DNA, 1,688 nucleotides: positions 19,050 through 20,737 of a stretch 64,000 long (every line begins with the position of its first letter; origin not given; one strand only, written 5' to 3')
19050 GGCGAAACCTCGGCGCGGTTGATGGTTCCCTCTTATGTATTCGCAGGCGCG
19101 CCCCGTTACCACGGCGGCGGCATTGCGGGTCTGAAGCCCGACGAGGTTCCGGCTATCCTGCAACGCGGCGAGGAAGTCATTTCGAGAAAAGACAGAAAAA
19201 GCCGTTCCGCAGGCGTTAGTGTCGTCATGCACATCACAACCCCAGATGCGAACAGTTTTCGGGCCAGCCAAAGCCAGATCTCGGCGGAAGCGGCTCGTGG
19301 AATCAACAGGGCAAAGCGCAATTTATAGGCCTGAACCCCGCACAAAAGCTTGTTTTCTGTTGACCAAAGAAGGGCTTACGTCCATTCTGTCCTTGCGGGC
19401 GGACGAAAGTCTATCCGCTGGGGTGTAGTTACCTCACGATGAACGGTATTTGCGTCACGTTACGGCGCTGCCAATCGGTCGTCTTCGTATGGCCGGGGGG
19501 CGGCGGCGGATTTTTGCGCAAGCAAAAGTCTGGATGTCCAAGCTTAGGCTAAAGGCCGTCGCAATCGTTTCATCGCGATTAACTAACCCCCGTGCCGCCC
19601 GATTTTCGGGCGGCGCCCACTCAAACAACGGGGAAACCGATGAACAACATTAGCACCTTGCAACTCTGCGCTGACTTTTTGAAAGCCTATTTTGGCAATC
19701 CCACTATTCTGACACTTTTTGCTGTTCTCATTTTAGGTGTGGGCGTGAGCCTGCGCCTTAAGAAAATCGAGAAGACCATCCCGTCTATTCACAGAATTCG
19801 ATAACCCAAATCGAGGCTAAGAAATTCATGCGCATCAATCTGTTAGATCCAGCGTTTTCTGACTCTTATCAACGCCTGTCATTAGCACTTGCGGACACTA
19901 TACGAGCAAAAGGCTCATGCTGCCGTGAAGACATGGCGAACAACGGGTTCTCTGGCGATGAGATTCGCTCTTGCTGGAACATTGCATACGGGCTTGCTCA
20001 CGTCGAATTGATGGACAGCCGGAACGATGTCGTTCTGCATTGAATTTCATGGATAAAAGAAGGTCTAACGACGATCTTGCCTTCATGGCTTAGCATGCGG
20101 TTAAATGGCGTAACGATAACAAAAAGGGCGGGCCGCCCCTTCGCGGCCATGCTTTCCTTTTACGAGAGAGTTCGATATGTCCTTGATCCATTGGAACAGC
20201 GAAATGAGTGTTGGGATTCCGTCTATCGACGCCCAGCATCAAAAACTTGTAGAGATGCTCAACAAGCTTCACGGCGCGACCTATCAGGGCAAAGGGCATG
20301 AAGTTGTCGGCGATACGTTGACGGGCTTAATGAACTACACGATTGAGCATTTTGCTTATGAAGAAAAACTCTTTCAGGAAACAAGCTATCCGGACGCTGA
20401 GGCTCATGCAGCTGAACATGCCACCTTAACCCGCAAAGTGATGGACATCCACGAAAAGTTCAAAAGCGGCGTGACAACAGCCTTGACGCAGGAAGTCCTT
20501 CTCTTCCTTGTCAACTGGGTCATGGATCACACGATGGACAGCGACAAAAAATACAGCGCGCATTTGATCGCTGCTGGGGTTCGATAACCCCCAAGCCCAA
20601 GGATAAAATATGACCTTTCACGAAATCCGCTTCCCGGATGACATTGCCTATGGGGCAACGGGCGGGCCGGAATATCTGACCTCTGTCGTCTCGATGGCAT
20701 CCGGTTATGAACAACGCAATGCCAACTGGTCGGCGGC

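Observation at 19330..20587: Second moron block inside the tail module: small membrane peptide, small ORF and a bacteriohemerythrin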

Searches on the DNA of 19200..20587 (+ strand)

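Call 20: search_rna_families(source=window, start=19200, end=20250, threshold=evalue, max_evalue=5, show_alignments=2)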
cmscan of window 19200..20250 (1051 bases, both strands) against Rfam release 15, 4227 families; matches with E-value up to 5: 1.
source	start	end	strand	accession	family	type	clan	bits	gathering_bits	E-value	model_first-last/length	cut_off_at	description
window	19309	19402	-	RF02385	sau-13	Gene; sRNA;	-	19.7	55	3.5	1-104/104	no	Staphylococcus sRNA sau-13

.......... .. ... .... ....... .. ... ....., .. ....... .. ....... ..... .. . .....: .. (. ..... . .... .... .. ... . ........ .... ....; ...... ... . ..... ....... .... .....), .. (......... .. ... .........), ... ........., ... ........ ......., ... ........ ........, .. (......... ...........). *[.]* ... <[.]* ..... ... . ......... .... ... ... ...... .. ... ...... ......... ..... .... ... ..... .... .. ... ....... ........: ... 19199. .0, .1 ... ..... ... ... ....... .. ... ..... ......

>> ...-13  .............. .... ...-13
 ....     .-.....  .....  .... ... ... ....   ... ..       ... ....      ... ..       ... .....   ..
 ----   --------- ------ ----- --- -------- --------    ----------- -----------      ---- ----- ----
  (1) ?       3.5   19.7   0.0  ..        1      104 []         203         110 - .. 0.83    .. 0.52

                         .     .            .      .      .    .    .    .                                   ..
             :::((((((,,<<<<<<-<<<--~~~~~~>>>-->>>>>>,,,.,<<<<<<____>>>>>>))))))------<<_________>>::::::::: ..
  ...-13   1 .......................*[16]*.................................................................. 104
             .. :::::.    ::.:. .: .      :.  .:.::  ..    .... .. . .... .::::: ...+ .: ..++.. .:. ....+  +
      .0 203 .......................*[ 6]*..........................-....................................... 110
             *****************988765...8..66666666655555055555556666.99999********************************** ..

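Call 66: search_rna_families(sources=[L123, L145, L124, L117, L129, L003, L115], threshold=evalue, max_evalue=1)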
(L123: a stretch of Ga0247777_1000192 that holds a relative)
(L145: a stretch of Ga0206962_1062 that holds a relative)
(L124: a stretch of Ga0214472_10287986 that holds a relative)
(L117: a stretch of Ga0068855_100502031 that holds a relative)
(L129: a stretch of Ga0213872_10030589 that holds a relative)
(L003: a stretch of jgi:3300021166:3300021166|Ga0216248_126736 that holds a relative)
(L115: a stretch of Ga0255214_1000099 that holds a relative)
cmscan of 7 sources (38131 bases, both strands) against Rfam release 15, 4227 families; matches with E-value up to 1: 11.
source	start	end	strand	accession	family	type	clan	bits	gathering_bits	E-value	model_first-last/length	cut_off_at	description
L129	1157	1237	+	RF00005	tRNA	Gene; tRNA;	CL00001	57.1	29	6.5e-10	1-71/71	no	tRNA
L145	1294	1478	+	RF00028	Intron_gpI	Intron;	-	39.9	50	6.3e-07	1-253/253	no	Group I catalytic intron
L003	1977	2066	+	RF02221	sRNA-Xcc1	Gene; sRNA;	-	38.9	53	0.0017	1-87/87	no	sRNA-Xcc1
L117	314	402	+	RF02221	sRNA-Xcc1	Gene; sRNA;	-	37.5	53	0.0036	1-87/87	no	sRNA-Xcc1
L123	3721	3811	+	RF02221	sRNA-Xcc1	Gene; sRNA;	-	35.4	53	0.011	1-87/87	no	sRNA-Xcc1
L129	291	379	+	RF02221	sRNA-Xcc1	Gene; sRNA;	-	33.2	53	0.039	1-87/87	no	sRNA-Xcc1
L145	3454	3545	+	RF02221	sRNA-Xcc1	Gene; sRNA;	-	29.7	53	0.26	1-87/87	no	sRNA-Xcc1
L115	5142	5234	+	RF02221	sRNA-Xcc1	Gene; sRNA;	-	29.6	53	0.27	1-87/87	no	sRNA-Xcc1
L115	8679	8795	+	RF01719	Pseudomon-1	Gene; sRNA;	-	29.5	50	0.055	1-116/116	no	Pseudomon-1/ErsA RNA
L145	5265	5337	-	RF01697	Chlorobi-RRM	Cis-reg;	-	25.4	45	0.32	1-73/73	no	Chlorobi-RRM RNA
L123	500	557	-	RF01973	H19_2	Gene; lncRNA;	-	21.3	50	0.28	1-69/69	no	H19 conserved region 2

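Call 67: search_rna_families(source=L003, start=1840, end=2120, threshold=evalue, max_evalue=10, show_alignments=2)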
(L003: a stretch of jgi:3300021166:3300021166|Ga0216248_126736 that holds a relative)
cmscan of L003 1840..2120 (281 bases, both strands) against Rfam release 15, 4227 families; matches with E-value up to 10: 1.
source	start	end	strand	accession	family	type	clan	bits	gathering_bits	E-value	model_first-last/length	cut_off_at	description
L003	1977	2066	+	RF02221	sRNA-Xcc1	Gene; sRNA;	-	38.9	53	1.2e-05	1-87/87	no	sRNA-Xcc1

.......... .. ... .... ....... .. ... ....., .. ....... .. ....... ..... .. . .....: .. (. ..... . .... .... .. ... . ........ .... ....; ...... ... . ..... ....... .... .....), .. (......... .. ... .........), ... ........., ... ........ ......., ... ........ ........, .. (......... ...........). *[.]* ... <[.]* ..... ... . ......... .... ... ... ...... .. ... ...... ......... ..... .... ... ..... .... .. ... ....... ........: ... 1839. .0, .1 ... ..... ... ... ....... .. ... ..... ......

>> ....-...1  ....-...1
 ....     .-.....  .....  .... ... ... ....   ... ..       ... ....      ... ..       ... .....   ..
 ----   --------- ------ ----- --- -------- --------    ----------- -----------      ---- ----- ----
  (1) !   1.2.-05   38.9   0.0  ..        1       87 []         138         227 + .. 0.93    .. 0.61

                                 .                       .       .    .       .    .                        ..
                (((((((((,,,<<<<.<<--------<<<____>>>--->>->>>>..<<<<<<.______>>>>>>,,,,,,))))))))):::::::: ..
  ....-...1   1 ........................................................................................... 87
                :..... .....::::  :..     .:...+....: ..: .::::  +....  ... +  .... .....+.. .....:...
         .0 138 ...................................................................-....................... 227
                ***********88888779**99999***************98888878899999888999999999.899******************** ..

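Call 82: search_with_rna_model(model_id=R1, sources=[L004, L005, L006, L007, L009, L010, L011, L012, L013, L014, L015, L016, L017, L018, L019, L020, L021, L023, L024, L025, L027, L028, L029, L030, L032, L033, L034, L035, L036, L037, L038, L039, L040, L041, L042, L043, L044, L045, L046, L047, L048, L049, L050, L051, L052, L053, L054, L055, L056, L057, L058, L059, L060, L061, L062, L063, L064, L065, L067, L068, L069, L070, L071, L072, L073, L074, L075, L076, L077, L078, L079, L080, L081, L082, L083, L084, L085, L086, L087, L088, L151, L152, L153, L154, L155, L156], max_evalue=1)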
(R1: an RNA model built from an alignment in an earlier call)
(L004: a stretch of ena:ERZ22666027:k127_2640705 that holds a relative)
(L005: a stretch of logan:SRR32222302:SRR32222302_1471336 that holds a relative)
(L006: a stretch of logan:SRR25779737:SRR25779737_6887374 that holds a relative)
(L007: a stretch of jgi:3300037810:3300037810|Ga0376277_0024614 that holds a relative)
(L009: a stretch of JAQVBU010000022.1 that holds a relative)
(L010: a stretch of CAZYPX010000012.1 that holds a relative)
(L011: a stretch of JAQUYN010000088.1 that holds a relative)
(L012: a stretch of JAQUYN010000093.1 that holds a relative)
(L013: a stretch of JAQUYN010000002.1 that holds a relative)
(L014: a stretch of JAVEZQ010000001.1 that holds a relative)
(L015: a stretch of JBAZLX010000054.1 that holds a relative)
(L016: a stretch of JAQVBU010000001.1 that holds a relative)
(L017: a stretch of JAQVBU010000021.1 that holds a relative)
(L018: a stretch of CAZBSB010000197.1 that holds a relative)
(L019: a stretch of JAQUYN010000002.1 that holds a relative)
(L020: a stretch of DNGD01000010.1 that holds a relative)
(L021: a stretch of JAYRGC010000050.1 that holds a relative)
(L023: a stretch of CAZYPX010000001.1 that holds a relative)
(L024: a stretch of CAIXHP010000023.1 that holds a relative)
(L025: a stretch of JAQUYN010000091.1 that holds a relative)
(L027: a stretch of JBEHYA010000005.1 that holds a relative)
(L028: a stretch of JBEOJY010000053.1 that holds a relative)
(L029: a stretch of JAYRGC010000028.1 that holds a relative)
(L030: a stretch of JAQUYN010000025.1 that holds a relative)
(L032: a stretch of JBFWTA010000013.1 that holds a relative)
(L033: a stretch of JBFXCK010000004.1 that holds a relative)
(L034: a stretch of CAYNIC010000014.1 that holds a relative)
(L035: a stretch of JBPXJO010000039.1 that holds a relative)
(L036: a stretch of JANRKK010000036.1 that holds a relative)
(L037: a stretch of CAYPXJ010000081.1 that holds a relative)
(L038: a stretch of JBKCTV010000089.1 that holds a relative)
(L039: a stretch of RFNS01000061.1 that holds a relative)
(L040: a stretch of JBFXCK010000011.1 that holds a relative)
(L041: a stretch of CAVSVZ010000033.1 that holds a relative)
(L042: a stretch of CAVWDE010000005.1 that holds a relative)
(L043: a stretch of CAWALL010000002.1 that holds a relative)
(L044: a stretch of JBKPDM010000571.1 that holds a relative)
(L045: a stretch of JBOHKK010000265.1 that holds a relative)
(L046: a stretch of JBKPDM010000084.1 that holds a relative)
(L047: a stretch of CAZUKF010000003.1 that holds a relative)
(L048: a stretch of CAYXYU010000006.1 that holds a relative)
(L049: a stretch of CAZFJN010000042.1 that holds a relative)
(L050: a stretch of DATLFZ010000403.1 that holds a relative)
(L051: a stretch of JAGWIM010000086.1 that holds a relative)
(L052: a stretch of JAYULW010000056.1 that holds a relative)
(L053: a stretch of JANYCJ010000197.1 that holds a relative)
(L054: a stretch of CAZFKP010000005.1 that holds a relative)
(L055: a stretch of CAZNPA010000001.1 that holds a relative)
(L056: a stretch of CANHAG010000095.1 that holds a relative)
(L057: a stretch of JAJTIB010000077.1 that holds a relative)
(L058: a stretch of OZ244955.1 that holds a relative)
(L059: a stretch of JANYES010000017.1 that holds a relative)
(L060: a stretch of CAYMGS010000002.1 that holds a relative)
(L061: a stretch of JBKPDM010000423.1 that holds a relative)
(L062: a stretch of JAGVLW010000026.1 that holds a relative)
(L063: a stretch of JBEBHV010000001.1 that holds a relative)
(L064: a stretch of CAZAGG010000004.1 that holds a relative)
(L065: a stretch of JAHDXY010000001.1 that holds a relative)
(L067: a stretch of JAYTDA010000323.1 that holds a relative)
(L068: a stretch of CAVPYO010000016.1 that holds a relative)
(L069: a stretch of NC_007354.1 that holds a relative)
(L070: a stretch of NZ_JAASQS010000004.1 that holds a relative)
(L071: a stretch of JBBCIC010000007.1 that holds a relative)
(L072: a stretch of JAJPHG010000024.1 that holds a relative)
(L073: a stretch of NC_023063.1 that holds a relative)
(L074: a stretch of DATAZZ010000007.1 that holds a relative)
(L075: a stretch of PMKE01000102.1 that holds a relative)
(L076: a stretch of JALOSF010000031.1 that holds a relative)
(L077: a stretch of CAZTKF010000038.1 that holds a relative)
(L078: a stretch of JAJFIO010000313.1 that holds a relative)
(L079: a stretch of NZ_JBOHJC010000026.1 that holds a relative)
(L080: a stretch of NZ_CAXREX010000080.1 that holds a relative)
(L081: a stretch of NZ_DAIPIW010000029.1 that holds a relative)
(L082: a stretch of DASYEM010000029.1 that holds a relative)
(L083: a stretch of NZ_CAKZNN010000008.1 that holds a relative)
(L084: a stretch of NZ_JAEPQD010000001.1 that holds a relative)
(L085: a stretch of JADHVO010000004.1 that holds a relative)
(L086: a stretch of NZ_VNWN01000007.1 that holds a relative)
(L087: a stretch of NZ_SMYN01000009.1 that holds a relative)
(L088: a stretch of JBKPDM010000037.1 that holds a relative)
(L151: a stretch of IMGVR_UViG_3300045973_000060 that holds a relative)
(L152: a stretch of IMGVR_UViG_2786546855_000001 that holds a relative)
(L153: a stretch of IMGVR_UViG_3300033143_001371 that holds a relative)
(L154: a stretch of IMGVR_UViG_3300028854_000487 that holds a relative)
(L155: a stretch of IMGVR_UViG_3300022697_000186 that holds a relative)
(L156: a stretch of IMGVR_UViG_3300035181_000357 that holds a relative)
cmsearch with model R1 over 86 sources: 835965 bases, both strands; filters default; matches with E-value up to 1: 1.
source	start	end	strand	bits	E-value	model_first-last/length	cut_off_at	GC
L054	7329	7455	-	13.6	0.44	1-150/150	no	0.58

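Call 89: search_dna_similar(query=L003:1881-2090:+, collection=phages, mode=distant, max_evalue=0.01, max_rows=20)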
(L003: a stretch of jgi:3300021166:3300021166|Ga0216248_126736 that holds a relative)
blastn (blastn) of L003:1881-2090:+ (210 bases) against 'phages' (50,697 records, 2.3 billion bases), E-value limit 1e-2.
No match.

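Call 90: search_dna_similar(query=L003:1881-2090:+, collection=plasmids, mode=distant, max_evalue=0.01, max_rows=20)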
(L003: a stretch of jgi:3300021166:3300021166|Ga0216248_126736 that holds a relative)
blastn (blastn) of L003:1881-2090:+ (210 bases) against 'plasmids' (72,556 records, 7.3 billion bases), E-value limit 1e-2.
No match.

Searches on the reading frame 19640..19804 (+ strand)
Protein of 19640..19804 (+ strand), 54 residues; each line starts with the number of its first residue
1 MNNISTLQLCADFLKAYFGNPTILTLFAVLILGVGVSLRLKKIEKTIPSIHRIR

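Call 4: search_protein_families(library=pfam, proteins=[window:19640-19804:+], max_evalue=0.01)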
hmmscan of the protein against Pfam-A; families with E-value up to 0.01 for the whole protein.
window:19640-19804:+ (54 aa): 0 families

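Call 41: search_protein_families(library=phrogs, proteins=[window:19640-19804:+], max_evalue=0.01)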
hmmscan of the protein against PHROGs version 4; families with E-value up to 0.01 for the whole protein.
window:19640-19804:+ (54 aa): 0 families
